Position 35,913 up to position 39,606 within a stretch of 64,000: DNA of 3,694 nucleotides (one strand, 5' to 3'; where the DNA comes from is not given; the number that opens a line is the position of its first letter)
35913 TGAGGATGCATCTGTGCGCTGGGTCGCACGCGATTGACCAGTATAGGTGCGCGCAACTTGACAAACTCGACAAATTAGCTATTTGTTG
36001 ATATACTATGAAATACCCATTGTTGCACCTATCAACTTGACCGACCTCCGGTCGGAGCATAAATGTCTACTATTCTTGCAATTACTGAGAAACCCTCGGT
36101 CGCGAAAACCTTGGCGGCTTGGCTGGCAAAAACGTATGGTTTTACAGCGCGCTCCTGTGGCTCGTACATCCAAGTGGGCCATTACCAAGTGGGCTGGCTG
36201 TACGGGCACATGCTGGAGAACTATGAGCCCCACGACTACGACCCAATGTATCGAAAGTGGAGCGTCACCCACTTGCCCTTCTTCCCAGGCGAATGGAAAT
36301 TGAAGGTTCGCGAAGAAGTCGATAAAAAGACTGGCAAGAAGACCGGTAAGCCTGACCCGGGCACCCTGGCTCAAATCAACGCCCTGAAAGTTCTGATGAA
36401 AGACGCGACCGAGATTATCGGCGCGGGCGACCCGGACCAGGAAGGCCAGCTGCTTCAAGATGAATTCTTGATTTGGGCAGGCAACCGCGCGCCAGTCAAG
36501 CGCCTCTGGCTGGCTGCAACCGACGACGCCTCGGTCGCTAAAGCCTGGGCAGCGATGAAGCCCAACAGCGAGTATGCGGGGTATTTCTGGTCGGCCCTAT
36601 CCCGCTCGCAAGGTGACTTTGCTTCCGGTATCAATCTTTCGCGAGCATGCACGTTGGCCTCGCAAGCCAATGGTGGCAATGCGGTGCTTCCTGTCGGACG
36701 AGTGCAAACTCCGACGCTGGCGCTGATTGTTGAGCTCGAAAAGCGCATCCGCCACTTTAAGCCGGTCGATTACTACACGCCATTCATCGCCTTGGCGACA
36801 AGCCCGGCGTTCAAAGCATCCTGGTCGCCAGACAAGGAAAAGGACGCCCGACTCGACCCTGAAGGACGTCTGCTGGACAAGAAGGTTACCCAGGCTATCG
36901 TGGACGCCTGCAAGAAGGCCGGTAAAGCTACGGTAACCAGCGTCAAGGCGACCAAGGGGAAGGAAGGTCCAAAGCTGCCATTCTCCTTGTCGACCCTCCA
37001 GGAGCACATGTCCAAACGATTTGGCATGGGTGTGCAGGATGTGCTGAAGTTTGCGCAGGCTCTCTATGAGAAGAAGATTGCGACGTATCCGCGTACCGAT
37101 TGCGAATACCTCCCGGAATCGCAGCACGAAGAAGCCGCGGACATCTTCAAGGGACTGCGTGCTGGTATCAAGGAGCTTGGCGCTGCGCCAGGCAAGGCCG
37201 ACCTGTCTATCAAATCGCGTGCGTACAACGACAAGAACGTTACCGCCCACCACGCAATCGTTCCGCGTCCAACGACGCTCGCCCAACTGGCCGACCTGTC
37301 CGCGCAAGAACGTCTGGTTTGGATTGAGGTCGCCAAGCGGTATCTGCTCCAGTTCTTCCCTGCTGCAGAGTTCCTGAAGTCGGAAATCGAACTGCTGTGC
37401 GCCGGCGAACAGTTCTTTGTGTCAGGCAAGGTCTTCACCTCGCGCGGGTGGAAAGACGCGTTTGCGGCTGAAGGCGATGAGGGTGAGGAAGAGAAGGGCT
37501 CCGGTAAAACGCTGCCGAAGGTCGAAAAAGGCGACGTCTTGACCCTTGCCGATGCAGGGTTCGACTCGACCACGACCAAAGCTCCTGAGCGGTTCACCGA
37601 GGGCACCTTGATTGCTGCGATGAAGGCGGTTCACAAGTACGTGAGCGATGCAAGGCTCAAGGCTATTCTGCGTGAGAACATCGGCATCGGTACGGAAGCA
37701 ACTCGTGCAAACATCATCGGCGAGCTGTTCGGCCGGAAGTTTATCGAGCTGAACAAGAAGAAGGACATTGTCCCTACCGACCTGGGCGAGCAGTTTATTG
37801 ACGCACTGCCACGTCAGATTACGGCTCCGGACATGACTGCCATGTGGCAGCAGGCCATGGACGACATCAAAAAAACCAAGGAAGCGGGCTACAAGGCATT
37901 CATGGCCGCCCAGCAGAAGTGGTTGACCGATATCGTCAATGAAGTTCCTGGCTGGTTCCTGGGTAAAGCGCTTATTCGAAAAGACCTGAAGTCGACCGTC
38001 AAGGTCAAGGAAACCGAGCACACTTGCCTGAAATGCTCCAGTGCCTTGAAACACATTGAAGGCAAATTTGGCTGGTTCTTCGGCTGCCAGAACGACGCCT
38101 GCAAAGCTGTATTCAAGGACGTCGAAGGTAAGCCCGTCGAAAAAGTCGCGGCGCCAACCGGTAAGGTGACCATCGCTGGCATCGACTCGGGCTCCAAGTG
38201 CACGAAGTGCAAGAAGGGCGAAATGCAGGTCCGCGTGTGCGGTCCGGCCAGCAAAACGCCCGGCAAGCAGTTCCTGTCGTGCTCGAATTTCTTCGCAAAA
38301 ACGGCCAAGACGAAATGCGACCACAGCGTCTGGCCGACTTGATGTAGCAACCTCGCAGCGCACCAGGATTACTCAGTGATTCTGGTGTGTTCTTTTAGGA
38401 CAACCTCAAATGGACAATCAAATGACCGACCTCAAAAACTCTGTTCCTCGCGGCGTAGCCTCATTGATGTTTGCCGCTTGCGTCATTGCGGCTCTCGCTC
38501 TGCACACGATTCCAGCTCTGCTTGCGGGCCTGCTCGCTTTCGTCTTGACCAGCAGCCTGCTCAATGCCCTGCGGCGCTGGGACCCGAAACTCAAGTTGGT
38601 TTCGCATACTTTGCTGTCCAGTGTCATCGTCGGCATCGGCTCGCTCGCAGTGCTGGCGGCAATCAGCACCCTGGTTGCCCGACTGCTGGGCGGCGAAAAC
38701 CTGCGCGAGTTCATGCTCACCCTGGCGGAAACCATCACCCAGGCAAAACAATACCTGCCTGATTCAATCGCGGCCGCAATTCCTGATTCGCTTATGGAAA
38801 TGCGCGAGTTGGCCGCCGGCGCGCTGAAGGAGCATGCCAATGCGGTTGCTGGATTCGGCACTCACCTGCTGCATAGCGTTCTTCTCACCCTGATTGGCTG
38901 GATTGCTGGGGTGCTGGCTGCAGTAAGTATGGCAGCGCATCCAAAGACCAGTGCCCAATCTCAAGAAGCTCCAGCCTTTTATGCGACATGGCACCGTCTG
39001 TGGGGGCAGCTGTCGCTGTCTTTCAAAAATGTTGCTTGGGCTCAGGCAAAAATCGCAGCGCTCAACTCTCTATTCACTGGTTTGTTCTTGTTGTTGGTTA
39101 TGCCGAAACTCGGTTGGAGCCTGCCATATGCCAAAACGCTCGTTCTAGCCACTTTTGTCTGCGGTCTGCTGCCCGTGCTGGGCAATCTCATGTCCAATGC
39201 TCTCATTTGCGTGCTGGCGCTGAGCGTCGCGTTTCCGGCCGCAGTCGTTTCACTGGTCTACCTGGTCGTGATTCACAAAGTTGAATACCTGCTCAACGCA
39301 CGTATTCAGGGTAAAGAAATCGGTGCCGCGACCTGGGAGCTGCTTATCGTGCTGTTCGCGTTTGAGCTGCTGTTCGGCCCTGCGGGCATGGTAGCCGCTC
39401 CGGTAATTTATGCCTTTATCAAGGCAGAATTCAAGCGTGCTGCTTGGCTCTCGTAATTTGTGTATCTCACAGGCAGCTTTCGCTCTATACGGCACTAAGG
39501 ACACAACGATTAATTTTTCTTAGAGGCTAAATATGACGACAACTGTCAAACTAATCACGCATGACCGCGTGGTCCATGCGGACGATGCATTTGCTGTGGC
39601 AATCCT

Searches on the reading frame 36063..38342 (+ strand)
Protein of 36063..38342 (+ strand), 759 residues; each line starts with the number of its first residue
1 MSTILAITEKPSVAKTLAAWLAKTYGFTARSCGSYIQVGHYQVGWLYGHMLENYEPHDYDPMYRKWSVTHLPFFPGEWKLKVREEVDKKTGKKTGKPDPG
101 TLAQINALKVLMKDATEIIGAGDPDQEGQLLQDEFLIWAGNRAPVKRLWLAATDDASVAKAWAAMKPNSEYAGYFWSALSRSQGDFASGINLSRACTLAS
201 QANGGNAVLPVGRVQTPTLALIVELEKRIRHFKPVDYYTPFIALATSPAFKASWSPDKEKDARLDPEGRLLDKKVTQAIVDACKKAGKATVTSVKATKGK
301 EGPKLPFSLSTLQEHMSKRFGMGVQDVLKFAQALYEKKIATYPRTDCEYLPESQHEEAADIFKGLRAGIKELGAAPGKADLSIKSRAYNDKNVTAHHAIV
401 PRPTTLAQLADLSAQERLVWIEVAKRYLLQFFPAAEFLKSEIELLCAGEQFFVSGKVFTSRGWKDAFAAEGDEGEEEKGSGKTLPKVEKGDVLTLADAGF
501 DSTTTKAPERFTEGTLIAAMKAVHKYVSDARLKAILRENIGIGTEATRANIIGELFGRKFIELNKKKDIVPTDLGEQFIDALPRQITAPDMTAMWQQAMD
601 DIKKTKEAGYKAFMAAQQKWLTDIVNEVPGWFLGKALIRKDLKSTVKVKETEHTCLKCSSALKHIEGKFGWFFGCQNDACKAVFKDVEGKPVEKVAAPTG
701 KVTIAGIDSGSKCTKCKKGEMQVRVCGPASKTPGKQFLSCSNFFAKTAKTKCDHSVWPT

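Call 34: search_protein_families(library=pfam, proteins=[window:36063-38342:+], max_evalue=0.001)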
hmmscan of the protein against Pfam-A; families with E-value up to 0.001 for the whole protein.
window:36063-38342:+ (759 aa): 2 families
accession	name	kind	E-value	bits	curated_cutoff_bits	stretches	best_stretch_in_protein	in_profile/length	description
PF01131.25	Topoisom_bac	-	5e-98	329.2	35.1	1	175-607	7-404/411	DNA topoisomerase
PF01751.28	Toprim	-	5.1e-07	30.2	23.1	1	5-148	2-91/96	Toprim domain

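Call 35: search_protein_families(library=phrogs, proteins=[window:36063-38342:+], max_evalue=0.001)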
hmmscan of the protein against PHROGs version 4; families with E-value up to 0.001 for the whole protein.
window:36063-38342:+ (759 aa): 2 families
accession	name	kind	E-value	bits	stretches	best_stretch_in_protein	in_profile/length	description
phrog_13226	-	unknown function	5.7e-136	455.9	1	5-723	4-692/726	-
phrog_29825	-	unknown function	1.1e-06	29.5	1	648-693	183-228/277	-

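Call 81: search_dna_similar(query=window:36063-38342:+, collection=plasmids, mode=protein, max_rows=8)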
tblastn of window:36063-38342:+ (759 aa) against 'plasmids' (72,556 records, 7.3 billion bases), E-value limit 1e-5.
The search stops at 5000 records and this limit was reached: more records match than are counted here, and every count below describes the 5000 best-scoring records only.
Records with a match: at least 5000; places in all: 5111; records where one place covers at least 80% of the query: 4149.
Best place of each record, by identity: <60% 5000.
By first word of the organism name: Escherichia 1753; Klebsiella 869; Salmonella 524; Pseudomonas 221; Campylobacter 211; Enterobacter 202; Vibrio 177; Citrobacter 170; Xanthomonas 88; uncultured 86; and 118 more.
By predicted mobility (MOB-suite, as given by PLSDB): conjugative 4375; non-mobilizable 344; mobilizable 281.
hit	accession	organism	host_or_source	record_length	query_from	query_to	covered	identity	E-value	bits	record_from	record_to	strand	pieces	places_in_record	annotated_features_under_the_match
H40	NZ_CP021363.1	Acidovorax carolinensis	-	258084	5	743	97%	43.2%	6e-179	576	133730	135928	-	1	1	DNA topoisomerase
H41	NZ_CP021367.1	Acidovorax carolinensis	-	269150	5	743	97%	43.2%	6e-179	576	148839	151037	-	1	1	DNA topoisomerase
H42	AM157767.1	uncultured bacterium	-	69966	5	743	97%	39.1%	1e-130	436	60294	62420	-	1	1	traE: TraE DNA topoisomerase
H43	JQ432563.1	uncultured bacterium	-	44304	5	743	97%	39.1%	4e-130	434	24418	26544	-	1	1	traE: TraE DNA topoisomerase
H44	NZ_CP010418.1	Azotobacter chroococcum NCIMB 8003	cell culture,soil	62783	5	743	97%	39.1%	2e-127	426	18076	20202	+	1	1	DNA topoisomerase 3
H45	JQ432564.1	uncultured bacterium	-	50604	5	743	97%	38.9%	3e-130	435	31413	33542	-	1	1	traE: TraE DNA topoisomerase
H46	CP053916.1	Acidovorax sp. YS12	-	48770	5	755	99%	38.1%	5e-128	428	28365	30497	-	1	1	DNA topoisomerase 3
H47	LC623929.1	uncultured bacterium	-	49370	5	743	97%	38.3%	8e-130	433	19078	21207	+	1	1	DNA topoisomerase III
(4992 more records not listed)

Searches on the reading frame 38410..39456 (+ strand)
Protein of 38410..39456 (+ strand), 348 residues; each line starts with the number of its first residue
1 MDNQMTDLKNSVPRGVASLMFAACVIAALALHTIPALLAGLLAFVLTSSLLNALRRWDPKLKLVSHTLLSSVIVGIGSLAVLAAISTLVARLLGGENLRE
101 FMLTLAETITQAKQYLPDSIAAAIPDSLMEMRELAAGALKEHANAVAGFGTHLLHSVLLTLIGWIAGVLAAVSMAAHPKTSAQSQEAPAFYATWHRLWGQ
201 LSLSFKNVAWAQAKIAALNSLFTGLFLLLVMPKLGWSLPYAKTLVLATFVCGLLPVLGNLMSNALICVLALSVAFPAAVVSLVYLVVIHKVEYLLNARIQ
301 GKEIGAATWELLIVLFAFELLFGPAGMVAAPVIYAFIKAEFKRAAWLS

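Call 78: search_protein_families(library=pfam, proteins=[window:38410-39456:+], max_evalue=0.001)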
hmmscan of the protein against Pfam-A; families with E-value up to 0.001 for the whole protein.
window:38410-39456:+ (348 aa): 1 family
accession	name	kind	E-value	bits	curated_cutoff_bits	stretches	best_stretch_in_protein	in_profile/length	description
PF01594.21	AI-2E_transport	-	8.9e-11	42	34.3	1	19-340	8-322/327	AI-2E family transporter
